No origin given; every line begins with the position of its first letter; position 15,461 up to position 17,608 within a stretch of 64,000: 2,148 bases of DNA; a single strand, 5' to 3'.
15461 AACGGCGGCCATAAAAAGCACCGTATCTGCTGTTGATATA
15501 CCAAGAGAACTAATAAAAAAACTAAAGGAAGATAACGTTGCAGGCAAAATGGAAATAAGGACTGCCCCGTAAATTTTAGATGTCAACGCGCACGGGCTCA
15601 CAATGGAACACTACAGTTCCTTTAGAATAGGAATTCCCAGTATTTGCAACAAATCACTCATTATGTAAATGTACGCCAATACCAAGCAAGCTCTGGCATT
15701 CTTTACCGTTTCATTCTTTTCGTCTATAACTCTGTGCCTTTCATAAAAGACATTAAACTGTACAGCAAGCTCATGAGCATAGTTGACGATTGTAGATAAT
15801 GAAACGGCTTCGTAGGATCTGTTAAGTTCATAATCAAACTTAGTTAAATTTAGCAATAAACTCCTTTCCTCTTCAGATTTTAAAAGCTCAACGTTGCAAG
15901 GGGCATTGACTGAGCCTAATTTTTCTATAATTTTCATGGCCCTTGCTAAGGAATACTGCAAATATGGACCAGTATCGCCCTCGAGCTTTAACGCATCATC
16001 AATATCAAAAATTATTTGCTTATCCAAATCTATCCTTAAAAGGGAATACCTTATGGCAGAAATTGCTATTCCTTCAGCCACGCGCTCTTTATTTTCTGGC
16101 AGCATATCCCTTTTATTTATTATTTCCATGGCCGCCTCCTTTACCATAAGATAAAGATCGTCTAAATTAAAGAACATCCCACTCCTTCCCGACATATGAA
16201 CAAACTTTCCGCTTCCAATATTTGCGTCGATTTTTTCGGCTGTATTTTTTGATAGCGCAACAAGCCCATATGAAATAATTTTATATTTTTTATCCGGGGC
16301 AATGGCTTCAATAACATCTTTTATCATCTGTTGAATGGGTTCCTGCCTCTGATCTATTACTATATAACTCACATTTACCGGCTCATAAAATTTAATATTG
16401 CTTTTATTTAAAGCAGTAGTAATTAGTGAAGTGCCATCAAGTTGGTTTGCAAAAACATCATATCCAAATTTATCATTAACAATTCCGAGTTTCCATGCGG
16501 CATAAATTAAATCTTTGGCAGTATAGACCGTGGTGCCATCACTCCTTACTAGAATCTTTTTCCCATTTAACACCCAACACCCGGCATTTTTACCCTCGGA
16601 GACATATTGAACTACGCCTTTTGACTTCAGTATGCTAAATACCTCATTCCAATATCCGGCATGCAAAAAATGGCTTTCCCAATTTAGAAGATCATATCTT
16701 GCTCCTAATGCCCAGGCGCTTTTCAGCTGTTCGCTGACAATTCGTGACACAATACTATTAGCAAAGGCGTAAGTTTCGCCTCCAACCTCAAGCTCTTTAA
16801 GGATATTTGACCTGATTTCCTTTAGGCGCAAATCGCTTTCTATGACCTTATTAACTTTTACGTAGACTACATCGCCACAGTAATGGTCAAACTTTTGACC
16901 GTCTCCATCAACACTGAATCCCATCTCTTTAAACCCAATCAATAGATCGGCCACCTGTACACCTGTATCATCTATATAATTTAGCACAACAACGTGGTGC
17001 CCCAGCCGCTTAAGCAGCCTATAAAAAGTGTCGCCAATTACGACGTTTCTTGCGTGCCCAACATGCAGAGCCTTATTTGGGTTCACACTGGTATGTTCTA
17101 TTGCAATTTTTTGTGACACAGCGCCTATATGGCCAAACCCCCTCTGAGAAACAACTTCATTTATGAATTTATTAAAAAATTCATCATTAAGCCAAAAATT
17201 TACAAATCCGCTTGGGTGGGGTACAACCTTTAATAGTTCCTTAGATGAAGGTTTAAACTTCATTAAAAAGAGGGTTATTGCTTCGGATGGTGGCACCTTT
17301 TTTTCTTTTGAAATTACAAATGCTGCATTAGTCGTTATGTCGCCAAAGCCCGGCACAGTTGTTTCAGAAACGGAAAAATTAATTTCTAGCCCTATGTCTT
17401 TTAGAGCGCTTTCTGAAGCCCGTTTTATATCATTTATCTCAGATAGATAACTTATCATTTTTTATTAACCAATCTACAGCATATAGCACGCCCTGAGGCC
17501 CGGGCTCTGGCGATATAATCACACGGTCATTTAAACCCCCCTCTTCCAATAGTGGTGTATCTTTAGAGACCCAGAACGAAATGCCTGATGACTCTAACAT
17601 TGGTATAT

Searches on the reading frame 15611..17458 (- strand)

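Call 91: search_protein_families(library=pfam, proteins=[window:15611-17458:-], max_evalue=0.00001)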
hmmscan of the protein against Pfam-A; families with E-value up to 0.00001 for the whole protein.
window:15611-17458:- (615 aa): 3 families
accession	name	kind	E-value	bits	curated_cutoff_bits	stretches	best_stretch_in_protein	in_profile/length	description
PF00750.26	tRNA-synt_1d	-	8.8e-24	84.6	23.3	1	113-320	17-222/349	tRNA synthetases class I (R), catalytic domain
PF05746.21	DALR_1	-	1.1e-19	71.1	22.3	1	500-615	1-117/117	DALR anticodon binding domain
PF03485.21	Arg_tRNA_synt_N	-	1.6e-06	29.1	21.5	1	11-89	3-84/85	Arginyl tRNA synthetase N terminal domain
